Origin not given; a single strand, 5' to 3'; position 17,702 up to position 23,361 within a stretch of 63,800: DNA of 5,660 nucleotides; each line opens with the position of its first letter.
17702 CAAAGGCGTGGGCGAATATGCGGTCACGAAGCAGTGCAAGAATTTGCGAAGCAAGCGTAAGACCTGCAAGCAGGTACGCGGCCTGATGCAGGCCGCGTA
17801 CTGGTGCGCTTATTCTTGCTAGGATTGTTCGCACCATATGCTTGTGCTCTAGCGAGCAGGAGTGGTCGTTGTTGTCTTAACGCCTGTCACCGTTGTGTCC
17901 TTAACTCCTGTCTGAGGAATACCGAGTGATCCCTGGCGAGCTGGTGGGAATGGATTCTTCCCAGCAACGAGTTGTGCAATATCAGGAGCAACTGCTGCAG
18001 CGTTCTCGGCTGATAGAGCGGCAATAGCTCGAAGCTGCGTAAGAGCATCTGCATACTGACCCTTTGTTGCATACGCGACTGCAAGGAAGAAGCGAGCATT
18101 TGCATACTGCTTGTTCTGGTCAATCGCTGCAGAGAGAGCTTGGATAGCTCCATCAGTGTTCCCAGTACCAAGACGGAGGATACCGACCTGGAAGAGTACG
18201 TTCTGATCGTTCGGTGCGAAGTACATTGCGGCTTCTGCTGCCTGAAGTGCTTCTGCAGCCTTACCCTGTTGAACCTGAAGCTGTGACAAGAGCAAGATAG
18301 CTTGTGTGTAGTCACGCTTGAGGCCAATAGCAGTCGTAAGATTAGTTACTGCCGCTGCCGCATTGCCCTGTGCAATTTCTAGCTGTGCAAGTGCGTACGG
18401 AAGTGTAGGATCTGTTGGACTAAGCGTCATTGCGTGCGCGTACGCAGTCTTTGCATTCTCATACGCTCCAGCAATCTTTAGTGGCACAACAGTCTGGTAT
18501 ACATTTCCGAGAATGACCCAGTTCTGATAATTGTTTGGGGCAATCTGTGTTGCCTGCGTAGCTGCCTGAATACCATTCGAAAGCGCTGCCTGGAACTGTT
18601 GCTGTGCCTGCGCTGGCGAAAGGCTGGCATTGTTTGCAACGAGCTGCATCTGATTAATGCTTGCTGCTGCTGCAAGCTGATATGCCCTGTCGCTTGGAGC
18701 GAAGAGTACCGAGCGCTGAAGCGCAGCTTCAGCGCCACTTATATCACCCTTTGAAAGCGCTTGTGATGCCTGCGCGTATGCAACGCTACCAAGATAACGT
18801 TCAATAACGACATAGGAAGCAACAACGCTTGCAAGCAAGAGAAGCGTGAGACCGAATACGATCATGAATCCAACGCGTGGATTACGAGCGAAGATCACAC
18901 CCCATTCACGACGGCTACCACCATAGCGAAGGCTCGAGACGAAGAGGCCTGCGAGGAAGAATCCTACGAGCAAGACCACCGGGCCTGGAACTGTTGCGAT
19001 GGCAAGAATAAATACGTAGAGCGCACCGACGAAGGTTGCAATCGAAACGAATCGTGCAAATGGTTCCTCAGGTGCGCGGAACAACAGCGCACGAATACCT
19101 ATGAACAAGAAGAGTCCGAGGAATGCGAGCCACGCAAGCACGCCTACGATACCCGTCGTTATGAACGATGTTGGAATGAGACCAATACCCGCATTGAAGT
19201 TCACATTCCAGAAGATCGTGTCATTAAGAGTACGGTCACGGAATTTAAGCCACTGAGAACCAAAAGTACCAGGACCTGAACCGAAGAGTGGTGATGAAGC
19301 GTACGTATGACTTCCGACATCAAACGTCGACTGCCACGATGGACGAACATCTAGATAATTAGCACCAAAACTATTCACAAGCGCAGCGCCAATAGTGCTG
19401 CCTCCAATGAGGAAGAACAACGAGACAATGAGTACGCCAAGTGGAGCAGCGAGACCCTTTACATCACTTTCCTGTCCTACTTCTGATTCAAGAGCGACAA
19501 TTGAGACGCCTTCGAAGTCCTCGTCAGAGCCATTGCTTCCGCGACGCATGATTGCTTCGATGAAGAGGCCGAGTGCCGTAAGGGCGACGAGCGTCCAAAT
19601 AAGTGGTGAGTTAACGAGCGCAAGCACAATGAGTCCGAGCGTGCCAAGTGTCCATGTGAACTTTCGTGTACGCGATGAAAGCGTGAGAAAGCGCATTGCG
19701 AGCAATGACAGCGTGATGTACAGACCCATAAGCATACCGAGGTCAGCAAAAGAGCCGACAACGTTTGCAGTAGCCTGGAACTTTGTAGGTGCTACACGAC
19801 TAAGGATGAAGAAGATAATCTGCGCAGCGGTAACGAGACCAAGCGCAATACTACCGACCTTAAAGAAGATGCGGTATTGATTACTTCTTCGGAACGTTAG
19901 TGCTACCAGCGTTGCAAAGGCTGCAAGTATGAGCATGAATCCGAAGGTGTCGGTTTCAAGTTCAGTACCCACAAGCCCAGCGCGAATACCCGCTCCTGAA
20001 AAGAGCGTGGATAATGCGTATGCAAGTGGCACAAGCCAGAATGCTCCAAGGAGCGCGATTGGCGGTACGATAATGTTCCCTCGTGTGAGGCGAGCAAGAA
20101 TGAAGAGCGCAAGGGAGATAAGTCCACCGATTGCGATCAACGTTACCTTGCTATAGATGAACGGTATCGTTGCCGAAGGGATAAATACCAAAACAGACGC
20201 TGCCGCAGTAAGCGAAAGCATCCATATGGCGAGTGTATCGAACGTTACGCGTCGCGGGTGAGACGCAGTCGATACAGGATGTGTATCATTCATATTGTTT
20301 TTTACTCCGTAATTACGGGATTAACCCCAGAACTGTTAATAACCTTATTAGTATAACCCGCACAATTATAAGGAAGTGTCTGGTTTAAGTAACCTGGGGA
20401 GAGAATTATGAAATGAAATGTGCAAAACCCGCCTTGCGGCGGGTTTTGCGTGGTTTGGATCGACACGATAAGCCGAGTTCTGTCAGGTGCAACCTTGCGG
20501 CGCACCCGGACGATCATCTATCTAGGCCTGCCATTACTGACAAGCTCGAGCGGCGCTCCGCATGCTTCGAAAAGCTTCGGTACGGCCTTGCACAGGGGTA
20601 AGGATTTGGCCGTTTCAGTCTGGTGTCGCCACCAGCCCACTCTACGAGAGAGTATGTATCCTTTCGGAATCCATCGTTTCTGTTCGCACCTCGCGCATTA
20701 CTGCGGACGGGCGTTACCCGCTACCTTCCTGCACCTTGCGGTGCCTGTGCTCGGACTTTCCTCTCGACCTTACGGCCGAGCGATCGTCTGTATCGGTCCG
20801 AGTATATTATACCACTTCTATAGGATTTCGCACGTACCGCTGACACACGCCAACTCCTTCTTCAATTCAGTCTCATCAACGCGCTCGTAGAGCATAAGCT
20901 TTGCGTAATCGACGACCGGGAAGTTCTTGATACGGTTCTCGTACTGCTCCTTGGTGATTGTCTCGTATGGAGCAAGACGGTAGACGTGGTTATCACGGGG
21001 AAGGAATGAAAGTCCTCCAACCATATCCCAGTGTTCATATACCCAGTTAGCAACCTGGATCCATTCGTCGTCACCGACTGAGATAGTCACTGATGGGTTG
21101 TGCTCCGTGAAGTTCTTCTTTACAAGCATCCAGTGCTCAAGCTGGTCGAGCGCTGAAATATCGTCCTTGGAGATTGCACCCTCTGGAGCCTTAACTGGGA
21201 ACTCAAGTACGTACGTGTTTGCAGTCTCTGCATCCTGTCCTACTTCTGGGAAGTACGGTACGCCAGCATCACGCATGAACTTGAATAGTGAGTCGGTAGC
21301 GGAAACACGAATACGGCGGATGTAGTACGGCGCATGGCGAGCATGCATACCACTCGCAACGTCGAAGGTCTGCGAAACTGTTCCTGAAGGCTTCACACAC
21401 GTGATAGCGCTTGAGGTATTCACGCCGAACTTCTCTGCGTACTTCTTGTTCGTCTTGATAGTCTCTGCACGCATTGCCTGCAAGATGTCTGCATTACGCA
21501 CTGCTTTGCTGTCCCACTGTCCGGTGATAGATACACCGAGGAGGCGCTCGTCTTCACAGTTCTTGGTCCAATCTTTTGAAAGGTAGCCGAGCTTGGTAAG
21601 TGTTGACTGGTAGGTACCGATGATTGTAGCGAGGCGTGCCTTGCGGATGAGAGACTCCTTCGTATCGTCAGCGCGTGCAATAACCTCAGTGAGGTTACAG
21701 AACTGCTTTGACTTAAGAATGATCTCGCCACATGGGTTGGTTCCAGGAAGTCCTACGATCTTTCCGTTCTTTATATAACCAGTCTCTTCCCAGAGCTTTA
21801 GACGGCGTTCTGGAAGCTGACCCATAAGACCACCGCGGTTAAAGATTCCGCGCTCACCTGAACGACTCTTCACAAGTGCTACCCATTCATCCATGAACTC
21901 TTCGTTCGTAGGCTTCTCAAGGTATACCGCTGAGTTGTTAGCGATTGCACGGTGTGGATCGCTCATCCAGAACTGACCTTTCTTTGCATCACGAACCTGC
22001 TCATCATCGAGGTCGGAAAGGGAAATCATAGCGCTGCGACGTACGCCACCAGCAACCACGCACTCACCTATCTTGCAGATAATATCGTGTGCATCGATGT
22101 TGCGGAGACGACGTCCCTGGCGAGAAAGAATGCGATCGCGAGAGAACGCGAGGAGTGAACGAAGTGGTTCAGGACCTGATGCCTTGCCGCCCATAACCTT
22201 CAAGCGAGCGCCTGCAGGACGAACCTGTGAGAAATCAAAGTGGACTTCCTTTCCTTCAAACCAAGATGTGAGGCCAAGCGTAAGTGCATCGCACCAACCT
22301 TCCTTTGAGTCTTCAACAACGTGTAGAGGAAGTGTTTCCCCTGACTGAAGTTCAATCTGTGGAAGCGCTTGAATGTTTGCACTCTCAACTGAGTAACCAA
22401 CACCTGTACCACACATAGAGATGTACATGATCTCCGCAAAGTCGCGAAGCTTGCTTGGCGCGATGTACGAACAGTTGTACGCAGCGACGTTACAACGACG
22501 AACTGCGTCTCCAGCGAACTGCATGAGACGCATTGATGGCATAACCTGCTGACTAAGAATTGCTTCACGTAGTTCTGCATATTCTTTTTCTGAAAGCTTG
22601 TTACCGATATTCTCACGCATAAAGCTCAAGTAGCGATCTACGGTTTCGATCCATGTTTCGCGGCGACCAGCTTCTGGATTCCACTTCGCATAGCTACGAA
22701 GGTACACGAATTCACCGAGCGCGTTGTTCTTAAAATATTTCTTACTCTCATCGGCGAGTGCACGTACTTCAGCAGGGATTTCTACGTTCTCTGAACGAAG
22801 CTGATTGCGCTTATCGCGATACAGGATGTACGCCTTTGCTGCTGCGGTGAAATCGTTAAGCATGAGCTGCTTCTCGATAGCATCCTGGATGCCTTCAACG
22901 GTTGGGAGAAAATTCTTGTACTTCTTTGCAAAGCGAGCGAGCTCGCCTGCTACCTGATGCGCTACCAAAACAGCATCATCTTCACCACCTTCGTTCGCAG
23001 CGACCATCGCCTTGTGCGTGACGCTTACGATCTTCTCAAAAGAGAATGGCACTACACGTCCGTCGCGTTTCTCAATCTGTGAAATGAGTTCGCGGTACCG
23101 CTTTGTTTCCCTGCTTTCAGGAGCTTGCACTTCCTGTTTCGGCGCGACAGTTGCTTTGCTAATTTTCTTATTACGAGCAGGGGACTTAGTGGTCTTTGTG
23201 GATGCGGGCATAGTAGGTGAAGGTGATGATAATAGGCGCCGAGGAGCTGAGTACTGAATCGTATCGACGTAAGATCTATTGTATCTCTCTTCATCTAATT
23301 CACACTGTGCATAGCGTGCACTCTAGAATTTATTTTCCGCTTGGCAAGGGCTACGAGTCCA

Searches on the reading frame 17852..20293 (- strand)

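Call 31: search_protein_families(library=pfam, proteins=[window:17852-20293:-], max_evalue=0.001)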
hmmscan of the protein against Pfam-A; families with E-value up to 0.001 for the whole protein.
window:17852-20293:- (814 aa): 9 families
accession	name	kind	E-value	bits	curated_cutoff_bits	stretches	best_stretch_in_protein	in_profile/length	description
PF14559.12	TPR_19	-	2.8e-14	53.6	25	3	709-765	3-59/68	Tetratricopeptide repeat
PF13432.12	TPR_16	-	3.1e-09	37.6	32.7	1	705-764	5-64/65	Tetratricopeptide repeat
PF23914.1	TPR_CcmH_CycH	-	2.5e-08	34.3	42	1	667-764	54-154/158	Cytochrome c-type biogenesis protein H TPR domain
PF13371.12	TPR_9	-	5.4e-06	26.8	35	1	674-732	6-64/73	Tetratricopeptide repeat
PF13414.12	TPR_11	-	9.3e-06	25.7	26.8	1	711-745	8-42/42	TPR repeat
PF07719.23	TPR_2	-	1.5e-05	25.2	27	0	731-761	1-31/34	Tetratricopeptide repeat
PF13181.12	TPR_8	-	2.4e-05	24.6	25.7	0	664-696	2-34/34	Tetratricopeptide repeat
PF14561.12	TPR_20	-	0.00016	22.3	25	0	714-757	5-48/90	Tetratricopeptide repeat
PF13431.12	TPR_17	-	0.00043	20.8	24.4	0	722-751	4-33/34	Tetratricopeptide repeat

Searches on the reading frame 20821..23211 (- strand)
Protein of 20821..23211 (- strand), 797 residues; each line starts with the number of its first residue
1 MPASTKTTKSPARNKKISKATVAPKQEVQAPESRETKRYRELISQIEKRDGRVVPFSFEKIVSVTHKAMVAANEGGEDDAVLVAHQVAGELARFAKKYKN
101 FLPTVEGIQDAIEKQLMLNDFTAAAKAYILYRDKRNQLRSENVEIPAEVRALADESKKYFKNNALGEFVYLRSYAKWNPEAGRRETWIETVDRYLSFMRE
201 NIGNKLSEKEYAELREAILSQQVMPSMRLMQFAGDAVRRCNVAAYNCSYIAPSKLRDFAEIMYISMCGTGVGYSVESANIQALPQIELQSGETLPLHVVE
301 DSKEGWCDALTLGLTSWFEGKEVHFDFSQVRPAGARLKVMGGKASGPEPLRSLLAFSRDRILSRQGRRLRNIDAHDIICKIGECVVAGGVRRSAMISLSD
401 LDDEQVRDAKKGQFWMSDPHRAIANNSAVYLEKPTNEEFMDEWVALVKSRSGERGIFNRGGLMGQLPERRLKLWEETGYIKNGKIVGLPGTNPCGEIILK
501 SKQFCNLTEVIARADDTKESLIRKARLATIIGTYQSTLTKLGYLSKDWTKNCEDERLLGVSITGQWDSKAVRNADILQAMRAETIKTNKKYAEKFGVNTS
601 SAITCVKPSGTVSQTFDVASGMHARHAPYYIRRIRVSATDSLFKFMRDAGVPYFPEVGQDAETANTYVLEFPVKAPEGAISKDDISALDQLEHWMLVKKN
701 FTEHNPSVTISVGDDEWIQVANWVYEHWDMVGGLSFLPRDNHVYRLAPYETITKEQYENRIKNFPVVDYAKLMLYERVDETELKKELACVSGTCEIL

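Call 31: search_protein_families(library=pfam, proteins=[window:20821-23211:-], max_evalue=0.001)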
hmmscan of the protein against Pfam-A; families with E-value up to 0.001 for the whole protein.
window:20821-23211:- (797 aa): 4 families
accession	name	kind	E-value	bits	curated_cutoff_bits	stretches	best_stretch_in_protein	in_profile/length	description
PF03477.21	ATP-cone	-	4.2e-18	66.1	25.8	1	45-136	2-87/88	ATP cone domain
PF17975.6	RNR_Alpha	-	2.8e-09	37.9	26.4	1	154-198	11-53/101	Ribonucleotide reductase alpha domain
PF21995.1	RNR-II_ins_dom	-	1.2e-06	29.1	27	1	294-354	34-100/107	B12-dependent ribonucleotide reductase, insertion domain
PF02867.20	Ribonuc_red_lgC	-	0.00066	18.9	23.9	0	490-552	208-274/523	Ribonucleotide reductase, barrel domain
